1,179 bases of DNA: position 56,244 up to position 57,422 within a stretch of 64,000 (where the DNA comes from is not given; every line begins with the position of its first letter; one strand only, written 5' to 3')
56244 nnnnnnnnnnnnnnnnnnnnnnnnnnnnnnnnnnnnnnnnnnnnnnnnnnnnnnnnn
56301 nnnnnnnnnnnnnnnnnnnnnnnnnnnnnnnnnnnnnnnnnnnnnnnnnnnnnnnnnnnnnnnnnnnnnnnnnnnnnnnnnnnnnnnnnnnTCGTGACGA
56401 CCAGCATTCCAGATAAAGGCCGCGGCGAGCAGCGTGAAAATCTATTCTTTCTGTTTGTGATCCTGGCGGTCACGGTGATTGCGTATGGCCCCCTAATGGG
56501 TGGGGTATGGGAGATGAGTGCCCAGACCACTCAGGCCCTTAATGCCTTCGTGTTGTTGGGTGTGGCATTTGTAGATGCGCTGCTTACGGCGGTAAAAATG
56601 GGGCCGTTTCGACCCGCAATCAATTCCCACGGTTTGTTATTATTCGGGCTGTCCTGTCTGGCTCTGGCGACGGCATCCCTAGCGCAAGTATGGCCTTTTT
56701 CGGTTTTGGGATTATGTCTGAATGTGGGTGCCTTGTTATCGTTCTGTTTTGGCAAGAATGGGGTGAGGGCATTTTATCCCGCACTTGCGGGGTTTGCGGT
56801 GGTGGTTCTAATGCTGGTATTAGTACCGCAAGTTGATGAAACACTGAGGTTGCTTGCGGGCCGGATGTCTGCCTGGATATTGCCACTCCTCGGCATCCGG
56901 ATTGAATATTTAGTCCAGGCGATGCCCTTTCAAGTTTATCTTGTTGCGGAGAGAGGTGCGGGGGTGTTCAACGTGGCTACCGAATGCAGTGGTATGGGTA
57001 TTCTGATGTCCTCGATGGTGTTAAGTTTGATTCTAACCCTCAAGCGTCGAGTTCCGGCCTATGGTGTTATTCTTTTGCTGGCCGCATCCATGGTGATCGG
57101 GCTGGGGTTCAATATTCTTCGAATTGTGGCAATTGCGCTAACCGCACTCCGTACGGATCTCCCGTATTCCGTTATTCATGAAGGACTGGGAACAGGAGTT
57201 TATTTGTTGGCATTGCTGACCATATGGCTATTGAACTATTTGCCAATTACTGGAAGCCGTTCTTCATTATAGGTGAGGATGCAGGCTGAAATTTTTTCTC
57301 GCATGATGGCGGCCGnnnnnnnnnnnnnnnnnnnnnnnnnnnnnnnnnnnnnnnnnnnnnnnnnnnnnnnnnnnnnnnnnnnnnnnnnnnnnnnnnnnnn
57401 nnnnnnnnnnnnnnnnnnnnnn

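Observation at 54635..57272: Exosortase-family transpeptidase translationally coupled to the ACT/UPF0210 pair of unknown function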

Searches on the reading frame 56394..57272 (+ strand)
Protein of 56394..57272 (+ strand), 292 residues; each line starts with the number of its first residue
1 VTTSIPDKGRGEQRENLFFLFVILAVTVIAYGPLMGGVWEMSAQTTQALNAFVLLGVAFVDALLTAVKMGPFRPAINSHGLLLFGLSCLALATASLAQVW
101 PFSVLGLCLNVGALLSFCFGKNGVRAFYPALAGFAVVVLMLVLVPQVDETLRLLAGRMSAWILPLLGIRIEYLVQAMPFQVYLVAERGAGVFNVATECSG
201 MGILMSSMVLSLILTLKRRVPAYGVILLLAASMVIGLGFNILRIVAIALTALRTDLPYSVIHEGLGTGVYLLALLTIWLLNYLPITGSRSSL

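Call 3: search_protein_families(library=ncbifam, proteins=[window:56394-57272:+], max_evalue=0.01)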
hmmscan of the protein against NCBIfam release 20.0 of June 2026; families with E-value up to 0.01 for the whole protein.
window:56394-57272:+ (292 aa): 9 families
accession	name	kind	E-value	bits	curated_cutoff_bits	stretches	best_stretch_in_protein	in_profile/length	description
TIGR04178.1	exo_archaeo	signature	2.6e-11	43.7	23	1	192-281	1-93/97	exosortase/archaeosortase family protein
TIGR04152.1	exosort_VPLPA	exception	1.4e-06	27.7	400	1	78-251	41-207/486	VPLPA-CTERM-specific exosortase XrtD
TIGR03109.2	exosort_XrtA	exception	1.6e-06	27.8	208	1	21-277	4-252/261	exosortase A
TIGR02602.1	8TM_EpsH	subfamily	1.7e-06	27.8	105.55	1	76-280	38-236/241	exosortase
NF038142.1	exosort_XrtW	exception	3.9e-06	25.5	425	1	21-253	6-232/494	exosortase W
TIGR04287.1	exosort_XrtK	exception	1.7e-05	24.4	55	1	190-280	60-155/163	exosortase K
NF033464.1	cyanoexo_CrtC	exception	0.00013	21.6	225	1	126-277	126-267/278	cyanoexosortase C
NF046081.1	exosort_XrtX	exception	0.00035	20.5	170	1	140-280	25-157/168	exosortase X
TIGR04177.1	exosort_XrtH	exception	0.0026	17.8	86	1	180-280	55-150/158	exosortase H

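Call 4: search_protein_families(library=pfam, proteins=[window:56394-57272:+], max_evalue=0.01)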
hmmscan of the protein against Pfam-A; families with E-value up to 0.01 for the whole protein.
window:56394-57272:+ (292 aa): 1 family
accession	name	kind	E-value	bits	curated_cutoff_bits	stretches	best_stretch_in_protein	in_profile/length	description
PF09721.15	Exosortase_EpsH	-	2.4e-19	70.2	25.7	1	25-280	2-250/254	Transmembrane exosortase (Exosortase_EpsH)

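Call 5: find_homologous_proteins(query=window:56394-57272:+, max_evalue=0.001)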
Query window:56394-57272:+ (292 aa): 82 proteins with E <= 0.001 among 8000 candidates.
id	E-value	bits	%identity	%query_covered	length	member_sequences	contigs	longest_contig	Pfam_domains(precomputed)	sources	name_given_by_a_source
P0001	3.1e-170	583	97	100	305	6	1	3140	PF09721.16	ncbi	-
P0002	1.7e-148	512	85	97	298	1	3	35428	PF09721.16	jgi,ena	-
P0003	6.3e-148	510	83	99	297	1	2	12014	PF09721.16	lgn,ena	-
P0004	1.4e-145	502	83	99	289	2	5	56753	PF09721.16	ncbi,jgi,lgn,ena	ncbi:MAG: archaeosortase/exosortase family protein [bacterium]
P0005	6.0e-144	497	84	96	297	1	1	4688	PF09721.16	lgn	-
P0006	5.0e-143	494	81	100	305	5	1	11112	PF09721.16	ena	-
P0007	3.4e-140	485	77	100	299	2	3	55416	PF09721.16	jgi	-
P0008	1.1e-138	480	80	90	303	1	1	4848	PF09721.16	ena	-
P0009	8.1e-138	477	81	96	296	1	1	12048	PF09721.16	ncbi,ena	-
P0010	1.4e-137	476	79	96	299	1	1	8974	PF09721.16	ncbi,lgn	-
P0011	4.3e-136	471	77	97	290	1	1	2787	PF09721.16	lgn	-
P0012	5.5e-136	471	81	91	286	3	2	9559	PF09721.16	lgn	-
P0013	8.7e-135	467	80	91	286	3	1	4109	PF09721.16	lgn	-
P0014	1.2e-134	466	77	100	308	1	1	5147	PF09721.16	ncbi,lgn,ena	-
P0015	7.9e-130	451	75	99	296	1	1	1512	PF09721.16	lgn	-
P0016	8.4e-129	447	74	98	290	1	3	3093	PF09721.16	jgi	jgi:exosortase/archaeosortase family protein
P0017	6.0e-126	438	73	98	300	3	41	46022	PF09721.16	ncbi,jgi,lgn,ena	jgi:exosortase/archaeosortase family protein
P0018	3.0e-122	426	73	97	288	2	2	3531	PF09721.16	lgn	-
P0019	1.4e-121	424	71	92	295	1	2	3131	PF09721.16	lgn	-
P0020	8.2e-121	421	71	96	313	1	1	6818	PF09721.16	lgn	-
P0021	9.0e-115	401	70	97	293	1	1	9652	PF09721.16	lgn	-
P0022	1.0e-111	391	65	99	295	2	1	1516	PF09721.16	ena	-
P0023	1.5e-109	384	66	97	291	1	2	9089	PF09721.16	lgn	-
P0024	2.6e-109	383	67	93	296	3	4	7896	PF09721.16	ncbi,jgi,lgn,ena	jgi:exosortase/archaeosortase family protein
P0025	3.1e-109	383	65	95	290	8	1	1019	PF09721.16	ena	-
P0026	5.2e-109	382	67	89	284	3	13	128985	PF09721.16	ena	-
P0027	8.7e-109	382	70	90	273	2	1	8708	PF09721.16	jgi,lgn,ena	-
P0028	7.2e-108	379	66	97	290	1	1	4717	PF09721.16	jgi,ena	-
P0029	2.0e-106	374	66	92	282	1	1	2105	PF09721.16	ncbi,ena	-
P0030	2.1e-106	374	66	89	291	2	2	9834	PF09721.16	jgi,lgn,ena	-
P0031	4.0e-106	373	65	96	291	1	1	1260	PF09721.16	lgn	-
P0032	4.5e-106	373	66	92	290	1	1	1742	PF09721.16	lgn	-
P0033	1.0e-105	371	66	94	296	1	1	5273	PF09721.16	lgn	-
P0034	2.2e-105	370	65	95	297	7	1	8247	PF09721.16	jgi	-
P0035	7.4e-105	369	65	92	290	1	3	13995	PF09721.16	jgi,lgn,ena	-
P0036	7.7e-105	369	65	97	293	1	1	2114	PF09721.16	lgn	-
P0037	8.7e-105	368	65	95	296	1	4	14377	PF09721.16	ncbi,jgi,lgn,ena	-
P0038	3.2e-104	367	64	96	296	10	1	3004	PF09721.16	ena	-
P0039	4.6e-104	366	67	89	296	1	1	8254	PF09721.16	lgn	-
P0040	7.5e-104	365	67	90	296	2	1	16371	PF09721.16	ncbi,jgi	jgi:exosortase/archaeosortase family protein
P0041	2.3e-103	364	65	88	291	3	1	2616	PF09721.16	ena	-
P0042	4.3e-103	363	66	95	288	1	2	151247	PF09721.16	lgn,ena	-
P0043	3.0e-102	360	67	90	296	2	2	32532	PF09721.16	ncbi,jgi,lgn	jgi:exosortase/archaeosortase family protein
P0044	5.3e-102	359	66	88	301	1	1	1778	PF09721.16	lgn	-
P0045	7.2e-101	356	66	90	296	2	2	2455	PF09721.16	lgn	-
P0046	2.4e-100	354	65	89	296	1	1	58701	PF09721.16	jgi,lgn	jgi:exosortase/archaeosortase family protein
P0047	1.9e-98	348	61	97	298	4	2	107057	PF09721.16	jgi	jgi:exosortase/archaeosortase family protein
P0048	1.1e-91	326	58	96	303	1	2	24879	PF09721.16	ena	-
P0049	2.4e-89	318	55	96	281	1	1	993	PF09721.16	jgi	-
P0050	4.0e-89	317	55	96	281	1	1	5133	PF09721.16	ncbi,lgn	-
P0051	4.0e-89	317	55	96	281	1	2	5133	PF09721.16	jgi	jgi:exosortase/archaeosortase family protein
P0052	6.5e-89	316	55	96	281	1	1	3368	PF09721.16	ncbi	-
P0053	6.6e-89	316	55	96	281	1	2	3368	PF09721.16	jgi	jgi:exosortase/archaeosortase family protein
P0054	2.4e-88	315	56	92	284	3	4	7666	PF09721.16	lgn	-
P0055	2.1e-87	311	57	92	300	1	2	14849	PF09721.16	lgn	-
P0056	2.9e-87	311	58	93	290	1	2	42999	PF09721.16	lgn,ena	-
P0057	1.5e-85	305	56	95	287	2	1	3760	PF09721.16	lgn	-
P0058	2.7e-85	305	59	92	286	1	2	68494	PF09721.16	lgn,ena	-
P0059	2.3e-84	301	53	99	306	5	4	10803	PF09721.16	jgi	jgi:exosortase/archaeosortase family protein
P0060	1.4e-83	299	55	90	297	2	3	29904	PF09721.16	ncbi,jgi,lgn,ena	-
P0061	1.8e-83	299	54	88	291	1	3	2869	PF09721.16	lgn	-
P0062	2.0e-83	298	53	93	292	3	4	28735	PF09721.16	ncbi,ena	-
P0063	2.7e-83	298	55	94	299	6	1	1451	PF09721.16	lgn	-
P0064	3.8e-83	297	56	91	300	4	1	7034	PF09721.16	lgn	-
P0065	6.7e-83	297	55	88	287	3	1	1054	PF09721.16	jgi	jgi:exosortase/archaeosortase family protein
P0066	1.5e-81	292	56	87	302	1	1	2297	PF09721.16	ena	-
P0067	4.7e-81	291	52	97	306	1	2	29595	PF09721.16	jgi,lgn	jgi:exosortase/archaeosortase family protein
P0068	9.1e-81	290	54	94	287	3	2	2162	PF09721.16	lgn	-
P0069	1.2e-79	286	55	91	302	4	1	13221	PF09721.16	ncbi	-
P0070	2.6e-78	282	52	99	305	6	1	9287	PF09721.16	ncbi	-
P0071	2.2e-75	272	55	86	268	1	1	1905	PF09721.16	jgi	jgi:exosortase/archaeosortase family protein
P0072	6.7e-75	270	52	95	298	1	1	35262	PF09721.16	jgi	jgi:exosortase/archaeosortase family protein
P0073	3.7e-72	261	53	88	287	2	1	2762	PF09721.16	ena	-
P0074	4.5e-71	258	52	86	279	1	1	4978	PF09721.16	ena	-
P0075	5.1e-71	258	54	83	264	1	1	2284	PF09721.16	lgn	-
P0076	7.8e-70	254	52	86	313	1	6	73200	PF09721.16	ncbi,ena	-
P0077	2.5e-69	252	51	88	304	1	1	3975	PF09721.16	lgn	-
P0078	3.4e-69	252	50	91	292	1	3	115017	PF09721.16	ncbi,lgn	-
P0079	2.9e-68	249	47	92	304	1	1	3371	PF09721.16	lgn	-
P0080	3.4e-67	245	66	62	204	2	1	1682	PF09721.16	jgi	jgi:exosortase/archaeosortase family protein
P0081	4.2e-66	242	50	91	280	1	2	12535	PF09721.16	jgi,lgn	-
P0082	4.4e-64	235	46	90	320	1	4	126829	PF09721.16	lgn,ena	-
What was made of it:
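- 56394..57272 (+): Exosortase/archaeosortase-family eight-TM protein (putative Cys transpeptidase) of an unnamed, PVC-restricted subfamily. 82 homologue clusters were found (call 5).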

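Call 9: find_related_loci(query=A1, collection=genome_contigs, flank=10000)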
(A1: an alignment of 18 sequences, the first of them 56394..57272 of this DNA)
Query A1 (292 aa) in genome_contigs; peptide patterns used: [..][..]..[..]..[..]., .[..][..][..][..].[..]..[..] (x = any residue, [..] = any of these).
60 stretches matched a pattern; 31 encode a relative of the query (tblastn E <= 1e-3); 30 distinct loci.
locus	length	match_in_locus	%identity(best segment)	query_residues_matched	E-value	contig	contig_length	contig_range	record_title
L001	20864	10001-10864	83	4-291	3e-143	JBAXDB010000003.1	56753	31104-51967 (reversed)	MAG: bacterium isolate ELA208 MAG208_3, whole genome shotgun sequence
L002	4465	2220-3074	73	6-291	4e-130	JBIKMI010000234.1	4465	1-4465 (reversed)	MAG: Kiritimatiellia bacterium isolate ME2014-08-31_3300042860_group5_bin95 Rohwer_bin2522_scaffold_14098_c1, whole geno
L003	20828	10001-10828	65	6-283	1e-117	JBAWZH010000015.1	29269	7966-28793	MAG: bacterium isolate ELA110 MAG110_15, whole genome shotgun sequence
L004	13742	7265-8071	68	10-278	2e-114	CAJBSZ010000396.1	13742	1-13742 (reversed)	uncultured bacterium isolate Loc090907-8m_bin-482 genome assembly, contig: bin-482:396/559, whole genome shotgun sequenc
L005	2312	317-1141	65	12-288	4e-114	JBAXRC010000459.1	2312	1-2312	MAG: bacterium isolate ELA573 MAG573_459, whole genome shotgun sequence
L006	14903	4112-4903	67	15-278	2e-108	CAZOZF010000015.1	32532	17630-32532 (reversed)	MAG TPA_asm: uncultured Verrucomicrobiota bacterium isolate SRP272421_co1_241 genome assembly, contig: NODE_2885_length_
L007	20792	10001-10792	66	15-278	2e-108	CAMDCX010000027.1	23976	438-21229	MAG: PVC group bacterium isolate MiH-14oct19-100 genome assembly, contig: MiH-14oct19-C4088, whole genome shotgun sequen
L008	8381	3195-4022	64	11-288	2e-105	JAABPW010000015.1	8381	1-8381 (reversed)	MAG: Verrucomicrobia bacterium isolate S02.Bin004 Scaffold_113, whole genome shotgun sequence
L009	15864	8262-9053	67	15-278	1e-102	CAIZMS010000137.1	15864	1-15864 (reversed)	uncultured bacterium isolate Loc080925-8m_bin-101 genome assembly, contig: bin-101:137/419, whole genome shotgun sequenc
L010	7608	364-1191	65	10-285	4e-101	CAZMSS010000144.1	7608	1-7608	MAG TPA_asm: uncultured Verrucomicrobiota bacterium isolate binchicken_co2_359 genome assembly, contig: NODE_8759_length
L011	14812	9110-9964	61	1-283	1e-99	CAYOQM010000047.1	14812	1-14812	MAG TPA_asm: uncultured Verrucomicrobiota bacterium isolate SRP272421_co4_538 genome assembly, contig: NODE_11097_length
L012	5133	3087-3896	56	12-281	5e-98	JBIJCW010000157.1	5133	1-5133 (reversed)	MAG: Kiritimatiellia bacterium isolate ME2006-08-22D15_3300044611_group2_bin126 Rohwer_bin2518_scaffold_30775_c1, whole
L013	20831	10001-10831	54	10-289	4e-97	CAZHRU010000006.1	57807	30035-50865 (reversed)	MAG TPA_asm: uncultured Verrucomicrobiota bacterium isolate SRP272421_co4_615 genome assembly, contig: NODE_780_length_5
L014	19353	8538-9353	53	11-281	1e-91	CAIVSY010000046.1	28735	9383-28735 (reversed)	uncultured bacterium isolate LaPlata_bin-2000 genome assembly, contig: bin-2000:046/118, whole genome shotgun sequence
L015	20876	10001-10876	53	2-291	4e-91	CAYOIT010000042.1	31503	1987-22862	MAG TPA_asm: uncultured Verrucomicrobiota bacterium isolate SRP272421_co4_179 genome assembly, contig: NODE_2816_length_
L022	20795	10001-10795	50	14-278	2e-73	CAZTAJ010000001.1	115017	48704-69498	MAG TPA_asm: uncultured Verrucomicrobiota bacterium isolate SRP272421_co4_360 genome assembly, contig: NODE_157_length_1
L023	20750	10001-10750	52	31-280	9e-70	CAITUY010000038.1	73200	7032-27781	uncultured bacterium isolate AlinenLipids_bin-7679 genome assembly, contig: bin-7679:038/250, whole genome shotgun seque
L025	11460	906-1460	37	108-291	2e-16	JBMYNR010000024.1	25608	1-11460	MAG: Opitutales bacterium isolate ME_XS_2307_bin_81 ME_XS_2307_bin_81_23, whole genome shotgun sequence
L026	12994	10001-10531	33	108-281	3e-16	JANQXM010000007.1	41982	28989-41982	MAG: Opitutales bacterium isolate MAG_113 P22051_105_S27_metaspades_1297_41982_cov_10, whole genome shotgun sequence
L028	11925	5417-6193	29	8-267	6e-13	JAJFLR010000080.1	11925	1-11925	MAG: Opitutales bacterium isolate OFTM360 OFTM360_79, whole genome shotgun sequence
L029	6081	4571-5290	29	27-266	1e-10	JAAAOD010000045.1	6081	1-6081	MAG: Verrucomicrobia bacterium isolate GSL.Bin15 NODE_10268_length_6081_cov_0.752685, whole genome shotgun sequence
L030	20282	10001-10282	27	183-274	5e-5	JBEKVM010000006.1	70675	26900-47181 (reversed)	MAG: Verrucomicrobiota bacterium isolate SPRUCE 604 SPRUCE_604_6, whole genome shotgun sequence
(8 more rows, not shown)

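Call 18: search_solved_structures(query=A1, max_evalue=10)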
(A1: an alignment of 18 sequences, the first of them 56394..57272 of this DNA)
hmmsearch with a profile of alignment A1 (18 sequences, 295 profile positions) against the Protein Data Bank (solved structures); distinct sequences matched with E-value up to 10: 0.

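Call 33: predict_structure(alignment_id=A1)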
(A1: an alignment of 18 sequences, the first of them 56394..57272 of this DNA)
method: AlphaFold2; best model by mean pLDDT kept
length: 292 residues; sequences in the alignment: 18
mean_pLDDT: 83.6   pTM: 0.79
mean pLDDT of the five models: 83.6, 82.9, 82.5, 79.5, 74.8
residues with pLDDT >= 90: 98; 70-90: 162; 50-70: 24; < 50: 8
segments of 3 or more residues with pLDDT < 50: 287-292
pLDDT, mean of each block of 10 residues (from residue 1): 56 85 87 82 72 89 92 90 95 89 91 94 93 90 78 84 86 81 74 68 87 91 90 90 84 80 82 92 61 34
secondary structure, 60 per line:
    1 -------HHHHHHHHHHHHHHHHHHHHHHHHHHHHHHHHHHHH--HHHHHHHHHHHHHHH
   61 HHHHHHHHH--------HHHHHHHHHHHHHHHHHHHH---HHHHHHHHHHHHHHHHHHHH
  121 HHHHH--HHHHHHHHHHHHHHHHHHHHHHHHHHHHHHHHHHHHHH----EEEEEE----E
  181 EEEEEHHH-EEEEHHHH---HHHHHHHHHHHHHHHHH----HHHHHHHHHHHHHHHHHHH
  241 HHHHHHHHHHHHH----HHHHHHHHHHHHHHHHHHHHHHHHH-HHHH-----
elements in order: H8-43 H46-69 H78-97 H101-125 H128-165 E170-175 E180-185 E190-193 H194-197 H201-217 H222-253 H258-282 H284-287
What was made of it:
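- On Exosortase/archaeosortase superfamily (PF09721, TIGR04178): The AF2 model has eight long helices and a mean pLDDT of 83.6 (call 33).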

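Call 38: fold_search(model_id=the predicted structure, library=pdb)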
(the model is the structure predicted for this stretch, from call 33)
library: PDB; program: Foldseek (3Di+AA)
matches with E <= 10: 284; with E <= 0.001: 0
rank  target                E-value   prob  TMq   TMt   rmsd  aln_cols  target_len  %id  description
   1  8woq_A                9.0e-03  0.51  0.20  0.11  19.0       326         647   15  Cryo-EM structure of human SIDT1 protein with C1 symmetry at neutral pH (released 2024-03-20)
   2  8iei_B                6.7e-02  0.23  0.20  0.20  17.9       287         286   16  Cryo-EM structure of GPR156A/B of G-protein free GPR156 (local refine) (released 2024-02-14)
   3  9k80_A                2.3e-01  0.20  0.20  0.23  21.8       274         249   12  Cryo-EM structure of designed zinc-induced filament Fiber-n6-Zn1-HEHE-5 (released 2025-10-29)
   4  8wjn_B                3.1e-01  0.09  0.14  0.10  31.0       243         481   12  Cryo-EM structure of 6-subunit Smc5/6 head region (released 2024-06-26)
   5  8x0c_A                4.8e-01  0.11  0.19  0.10  15.8       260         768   13  Human FL Metabotropic glutamate receptor 5, mGlu5-5M with quisqualate and VU0424465, conformer 1 (released 2024-11-06)
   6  7bmh_B                5.3e-01  0.15  0.19  0.22  17.7       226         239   12  Crystal structure of a light-driven proton pump LR (Mac) from Leptosphaeria maculans (released 2021-07-07)
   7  7tm3_6                6.2e-01  0.16  0.22  0.27  21.5       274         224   10  Structure of the rabbit 80S ribosome stalled on a 2-TMD Rhodopsin intermediate in complex with the multipass transloco (released 2022-10-19)
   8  7sil_A                6.5e-01  0.11  0.18  0.09  15.5       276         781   14  Structure of positive allosteric modulator-bound active human calcium-sensing receptor (released 2022-01-19)
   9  7tve_D                7.3e-01  0.06  0.13  0.10  29.6       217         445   13  ATP and DNA bound SMC5/6 core complex (released 2022-06-22)
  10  1s0z                  7.3e-01  0.05  0.14  0.15  18.0       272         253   12  Crystal structure of the VDR LBD complexed to seocalcitol. (released 2004-04-13)
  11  8i4w_B                7.7e-01  0.11  0.16  0.12  18.5       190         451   13  Cryo-EM structure of 5-subunit Smc5/6 head region (released 2024-06-26)
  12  9wfa                  9.0e-01  0.13  0.19  0.22  17.1       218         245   13  Cryo-EM structure of psXR (released 2026-03-18)
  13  7e9h_S                9.0e-01  0.10  0.20  0.10  15.1       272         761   12  Cryo-EM structure of Gi-bound metabotropic glutamate receptor mGlu4 (released 2021-06-23)
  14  5h3d_B                9.0e-01  0.08  0.14  0.12  26.7       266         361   11  Helical structure of membrane tubules decorated by ACAP1 (BARPH doamin) protein by cryo-electron microscopy and MD sim (released 2019-01-16)
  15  9jr0_B                9.5e-01  0.10  0.23  0.12  16.6       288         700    9  GABA-DGABAB-Gi-complex (released 2025-10-22)
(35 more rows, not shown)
